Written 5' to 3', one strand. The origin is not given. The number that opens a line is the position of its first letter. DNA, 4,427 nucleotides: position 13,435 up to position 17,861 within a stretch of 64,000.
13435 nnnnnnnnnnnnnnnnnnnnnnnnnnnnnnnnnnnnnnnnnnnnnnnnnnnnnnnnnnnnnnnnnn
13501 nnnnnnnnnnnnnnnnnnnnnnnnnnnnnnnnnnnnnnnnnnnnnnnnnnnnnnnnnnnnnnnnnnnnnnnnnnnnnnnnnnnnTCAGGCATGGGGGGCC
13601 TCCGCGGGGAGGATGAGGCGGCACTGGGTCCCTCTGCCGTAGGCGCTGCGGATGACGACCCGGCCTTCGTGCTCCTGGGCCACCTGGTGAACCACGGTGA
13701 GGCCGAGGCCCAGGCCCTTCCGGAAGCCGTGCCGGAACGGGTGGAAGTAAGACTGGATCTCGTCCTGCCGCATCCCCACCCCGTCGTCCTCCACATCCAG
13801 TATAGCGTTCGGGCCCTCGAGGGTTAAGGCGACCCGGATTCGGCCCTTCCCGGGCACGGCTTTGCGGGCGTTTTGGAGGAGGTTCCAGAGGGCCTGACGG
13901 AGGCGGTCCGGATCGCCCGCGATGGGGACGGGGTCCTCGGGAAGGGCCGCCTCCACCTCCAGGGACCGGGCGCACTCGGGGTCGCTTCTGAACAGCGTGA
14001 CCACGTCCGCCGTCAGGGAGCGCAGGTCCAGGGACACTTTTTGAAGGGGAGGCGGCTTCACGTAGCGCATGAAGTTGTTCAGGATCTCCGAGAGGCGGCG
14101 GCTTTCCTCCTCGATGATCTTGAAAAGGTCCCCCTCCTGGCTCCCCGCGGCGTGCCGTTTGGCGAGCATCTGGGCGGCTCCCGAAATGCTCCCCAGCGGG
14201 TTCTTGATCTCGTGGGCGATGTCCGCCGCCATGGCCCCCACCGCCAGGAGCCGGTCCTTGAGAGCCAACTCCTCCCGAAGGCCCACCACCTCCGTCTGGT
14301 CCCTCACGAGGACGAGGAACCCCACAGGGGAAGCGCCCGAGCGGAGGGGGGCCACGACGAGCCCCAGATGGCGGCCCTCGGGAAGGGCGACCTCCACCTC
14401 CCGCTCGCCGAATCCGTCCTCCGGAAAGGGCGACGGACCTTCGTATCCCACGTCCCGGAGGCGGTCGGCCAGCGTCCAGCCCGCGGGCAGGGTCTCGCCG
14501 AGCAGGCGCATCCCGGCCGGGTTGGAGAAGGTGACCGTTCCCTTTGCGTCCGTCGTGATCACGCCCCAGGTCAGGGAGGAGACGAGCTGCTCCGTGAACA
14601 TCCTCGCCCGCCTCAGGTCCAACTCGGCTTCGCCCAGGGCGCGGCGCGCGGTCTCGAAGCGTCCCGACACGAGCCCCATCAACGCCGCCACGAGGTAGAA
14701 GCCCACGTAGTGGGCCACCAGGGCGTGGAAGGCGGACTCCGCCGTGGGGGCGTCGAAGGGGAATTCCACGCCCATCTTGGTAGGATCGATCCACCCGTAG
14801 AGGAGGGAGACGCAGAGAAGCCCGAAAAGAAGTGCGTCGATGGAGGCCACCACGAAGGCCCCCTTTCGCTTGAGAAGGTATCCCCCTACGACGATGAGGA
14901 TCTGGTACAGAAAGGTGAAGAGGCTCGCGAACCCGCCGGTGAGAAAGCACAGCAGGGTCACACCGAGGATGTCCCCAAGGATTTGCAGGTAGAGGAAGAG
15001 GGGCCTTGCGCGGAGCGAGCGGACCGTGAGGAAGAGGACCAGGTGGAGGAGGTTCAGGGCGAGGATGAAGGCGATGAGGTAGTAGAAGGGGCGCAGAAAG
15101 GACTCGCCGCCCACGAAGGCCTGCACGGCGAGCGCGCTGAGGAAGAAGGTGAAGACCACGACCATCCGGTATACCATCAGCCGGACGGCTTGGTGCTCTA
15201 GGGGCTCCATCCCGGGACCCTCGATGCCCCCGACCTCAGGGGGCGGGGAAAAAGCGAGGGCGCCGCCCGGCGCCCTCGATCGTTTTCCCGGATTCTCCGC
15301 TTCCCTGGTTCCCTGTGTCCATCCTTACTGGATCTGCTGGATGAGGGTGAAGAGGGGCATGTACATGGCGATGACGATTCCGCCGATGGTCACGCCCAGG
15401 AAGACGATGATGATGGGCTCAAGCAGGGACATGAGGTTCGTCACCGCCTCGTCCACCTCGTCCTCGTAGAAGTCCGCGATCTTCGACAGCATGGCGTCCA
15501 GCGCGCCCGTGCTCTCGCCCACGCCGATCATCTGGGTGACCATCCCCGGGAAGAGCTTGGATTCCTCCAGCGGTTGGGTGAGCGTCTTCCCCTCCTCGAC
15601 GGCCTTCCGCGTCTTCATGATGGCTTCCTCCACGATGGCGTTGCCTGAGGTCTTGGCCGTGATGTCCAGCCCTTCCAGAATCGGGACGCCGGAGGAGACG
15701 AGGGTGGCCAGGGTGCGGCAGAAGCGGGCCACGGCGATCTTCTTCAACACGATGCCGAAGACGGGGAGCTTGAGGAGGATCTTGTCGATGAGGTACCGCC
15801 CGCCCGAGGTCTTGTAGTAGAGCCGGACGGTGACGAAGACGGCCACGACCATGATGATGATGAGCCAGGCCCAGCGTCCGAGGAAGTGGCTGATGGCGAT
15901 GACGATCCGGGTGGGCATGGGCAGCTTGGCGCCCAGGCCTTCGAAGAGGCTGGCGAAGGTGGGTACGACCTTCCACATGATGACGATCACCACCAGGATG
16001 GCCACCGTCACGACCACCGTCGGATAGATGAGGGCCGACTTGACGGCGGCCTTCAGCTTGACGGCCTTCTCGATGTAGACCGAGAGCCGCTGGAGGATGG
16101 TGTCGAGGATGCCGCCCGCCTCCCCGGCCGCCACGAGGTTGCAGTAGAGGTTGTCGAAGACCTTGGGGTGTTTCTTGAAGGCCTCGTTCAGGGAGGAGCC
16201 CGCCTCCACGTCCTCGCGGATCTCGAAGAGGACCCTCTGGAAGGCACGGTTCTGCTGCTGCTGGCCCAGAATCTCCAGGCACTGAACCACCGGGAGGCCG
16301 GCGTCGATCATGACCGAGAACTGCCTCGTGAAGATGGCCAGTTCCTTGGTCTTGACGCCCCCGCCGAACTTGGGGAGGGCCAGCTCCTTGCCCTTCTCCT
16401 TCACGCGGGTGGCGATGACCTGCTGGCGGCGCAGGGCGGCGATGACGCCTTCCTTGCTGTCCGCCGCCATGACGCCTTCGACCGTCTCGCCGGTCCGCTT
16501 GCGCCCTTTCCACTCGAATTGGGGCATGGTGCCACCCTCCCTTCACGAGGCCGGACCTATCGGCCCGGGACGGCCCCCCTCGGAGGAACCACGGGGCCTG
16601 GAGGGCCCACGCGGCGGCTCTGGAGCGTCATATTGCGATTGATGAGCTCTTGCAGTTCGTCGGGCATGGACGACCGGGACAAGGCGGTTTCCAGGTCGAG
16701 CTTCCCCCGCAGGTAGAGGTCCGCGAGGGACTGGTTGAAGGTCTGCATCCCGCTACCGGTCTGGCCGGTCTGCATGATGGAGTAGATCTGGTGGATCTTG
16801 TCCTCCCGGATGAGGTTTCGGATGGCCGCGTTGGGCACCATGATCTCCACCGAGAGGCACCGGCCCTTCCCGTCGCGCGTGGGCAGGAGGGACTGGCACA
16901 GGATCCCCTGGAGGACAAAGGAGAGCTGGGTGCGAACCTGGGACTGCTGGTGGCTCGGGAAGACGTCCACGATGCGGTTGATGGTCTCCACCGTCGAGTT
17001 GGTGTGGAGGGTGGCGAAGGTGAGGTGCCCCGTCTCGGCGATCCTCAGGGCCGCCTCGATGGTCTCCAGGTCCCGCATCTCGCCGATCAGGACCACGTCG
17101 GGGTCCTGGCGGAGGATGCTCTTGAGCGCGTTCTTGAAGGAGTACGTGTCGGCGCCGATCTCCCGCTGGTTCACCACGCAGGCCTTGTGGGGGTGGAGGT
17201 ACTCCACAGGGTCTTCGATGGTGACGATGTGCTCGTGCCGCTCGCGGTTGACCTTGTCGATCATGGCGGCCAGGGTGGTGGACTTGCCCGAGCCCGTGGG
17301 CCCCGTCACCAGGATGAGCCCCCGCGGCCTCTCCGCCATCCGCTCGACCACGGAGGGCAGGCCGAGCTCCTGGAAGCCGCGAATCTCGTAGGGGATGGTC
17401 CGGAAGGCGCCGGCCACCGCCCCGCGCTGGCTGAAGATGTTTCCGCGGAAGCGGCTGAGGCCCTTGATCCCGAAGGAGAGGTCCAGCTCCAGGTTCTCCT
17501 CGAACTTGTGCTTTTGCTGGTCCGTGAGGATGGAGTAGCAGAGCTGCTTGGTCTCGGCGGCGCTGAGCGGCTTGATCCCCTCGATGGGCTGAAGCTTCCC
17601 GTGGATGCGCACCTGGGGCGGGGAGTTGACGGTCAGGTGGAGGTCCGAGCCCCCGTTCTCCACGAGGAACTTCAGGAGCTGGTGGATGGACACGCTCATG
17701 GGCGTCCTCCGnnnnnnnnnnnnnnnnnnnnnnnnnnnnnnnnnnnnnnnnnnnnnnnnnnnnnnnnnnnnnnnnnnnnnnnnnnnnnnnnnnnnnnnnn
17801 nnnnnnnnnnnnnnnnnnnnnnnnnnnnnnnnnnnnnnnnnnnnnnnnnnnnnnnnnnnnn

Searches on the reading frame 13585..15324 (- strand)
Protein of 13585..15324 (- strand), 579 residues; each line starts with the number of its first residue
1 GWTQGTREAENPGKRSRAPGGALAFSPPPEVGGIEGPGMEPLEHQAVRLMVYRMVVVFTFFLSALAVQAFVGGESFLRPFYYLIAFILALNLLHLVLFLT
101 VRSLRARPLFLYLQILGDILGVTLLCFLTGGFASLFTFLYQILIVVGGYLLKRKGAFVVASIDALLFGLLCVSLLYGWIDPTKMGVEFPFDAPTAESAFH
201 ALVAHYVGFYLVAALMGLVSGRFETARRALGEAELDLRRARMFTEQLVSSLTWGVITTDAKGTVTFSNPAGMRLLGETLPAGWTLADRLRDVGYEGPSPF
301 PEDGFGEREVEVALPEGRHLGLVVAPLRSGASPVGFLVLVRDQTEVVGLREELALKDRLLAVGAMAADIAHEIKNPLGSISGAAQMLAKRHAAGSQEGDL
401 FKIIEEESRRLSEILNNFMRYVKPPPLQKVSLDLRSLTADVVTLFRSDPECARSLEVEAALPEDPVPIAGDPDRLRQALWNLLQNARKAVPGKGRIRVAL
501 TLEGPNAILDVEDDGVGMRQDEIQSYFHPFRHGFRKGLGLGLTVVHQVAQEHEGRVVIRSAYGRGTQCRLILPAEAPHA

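Call 12: search_protein_families(library=pfam, proteins=[window:13585-15324:-], max_evalue=0.001)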
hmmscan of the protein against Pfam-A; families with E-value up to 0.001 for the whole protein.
window:13585-15324:- (579 aa): 3 families
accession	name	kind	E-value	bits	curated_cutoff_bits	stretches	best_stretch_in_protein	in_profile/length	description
PF02518.31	HATPase_c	-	2e-22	80.2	26.4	1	470-575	1-110/111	Histidine kinase-, DNA gyrase B-, and HSP90-like ATPase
PF00512.31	HisKA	-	3.3e-14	53.1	26.9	1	363-423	3-62/66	His Kinase A (phospho-acceptor) domain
PF25323.1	6TM_PilS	-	6.9e-12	45.9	27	1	48-228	13-187/189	PilS-like transmembrane domain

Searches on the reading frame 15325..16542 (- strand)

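Call 12: search_protein_families(library=pfam, proteins=[window:15325-16542:-], max_evalue=0.001)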
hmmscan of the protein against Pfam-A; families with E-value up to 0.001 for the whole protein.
window:15325-16542:- (405 aa): 1 family
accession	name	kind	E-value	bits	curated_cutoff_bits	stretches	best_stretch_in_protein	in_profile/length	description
PF00482.28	T2SSF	-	7.3e-67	223.5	25.2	2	71-194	1-125/125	Type II secretion system (T2SS), protein F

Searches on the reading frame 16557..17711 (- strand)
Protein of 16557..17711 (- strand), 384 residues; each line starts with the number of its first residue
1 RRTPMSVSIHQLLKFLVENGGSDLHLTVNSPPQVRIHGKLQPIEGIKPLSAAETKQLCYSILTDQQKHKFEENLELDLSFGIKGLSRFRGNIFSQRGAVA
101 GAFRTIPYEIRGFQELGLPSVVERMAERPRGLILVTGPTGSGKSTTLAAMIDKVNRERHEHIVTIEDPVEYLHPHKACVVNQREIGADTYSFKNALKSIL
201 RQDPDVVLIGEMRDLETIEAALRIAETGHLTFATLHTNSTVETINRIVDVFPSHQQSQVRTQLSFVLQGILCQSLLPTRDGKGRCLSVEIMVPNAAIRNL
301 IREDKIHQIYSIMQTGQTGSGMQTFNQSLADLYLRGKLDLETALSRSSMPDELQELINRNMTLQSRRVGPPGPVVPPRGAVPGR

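Call 12: search_protein_families(library=pfam, proteins=[window:16557-17711:-], max_evalue=0.001)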
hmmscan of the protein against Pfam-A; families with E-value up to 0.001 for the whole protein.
window:16557-17711:- (384 aa): 8 families
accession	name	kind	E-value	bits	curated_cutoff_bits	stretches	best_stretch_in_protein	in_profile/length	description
PF00437.27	T2SSE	-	4.4e-47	160.9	24.9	1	122-280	134-282/370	Type II/IV secretion system protein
PF13401.12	AAA_22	-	3.1e-06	28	27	1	129-215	4-96/130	AAA domain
PF13555.12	AAA_29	-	5.2e-05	23.3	27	1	128-150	20-42/61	P-loop containing region of AAA domain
PF13604.12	AAA_30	-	8.1e-05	22.9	27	1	121-218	9-105/191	AAA domain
PF13191.12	AAA_16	-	0.00012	23.1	32.6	1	127-166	22-57/167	AAA ATPase domain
PF06414.18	Zeta_toxin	-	0.00015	21.7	22.3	1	132-182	18-67/199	Zeta toxin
PF12775.13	AAA_7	-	0.00016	21.7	25.8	0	133-161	36-64/181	P-loop containing dynein motor region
PF25199.1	nSTAND_NTPase5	-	0.00017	21.9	34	1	125-173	36-84/145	Novel STAND NTPase 5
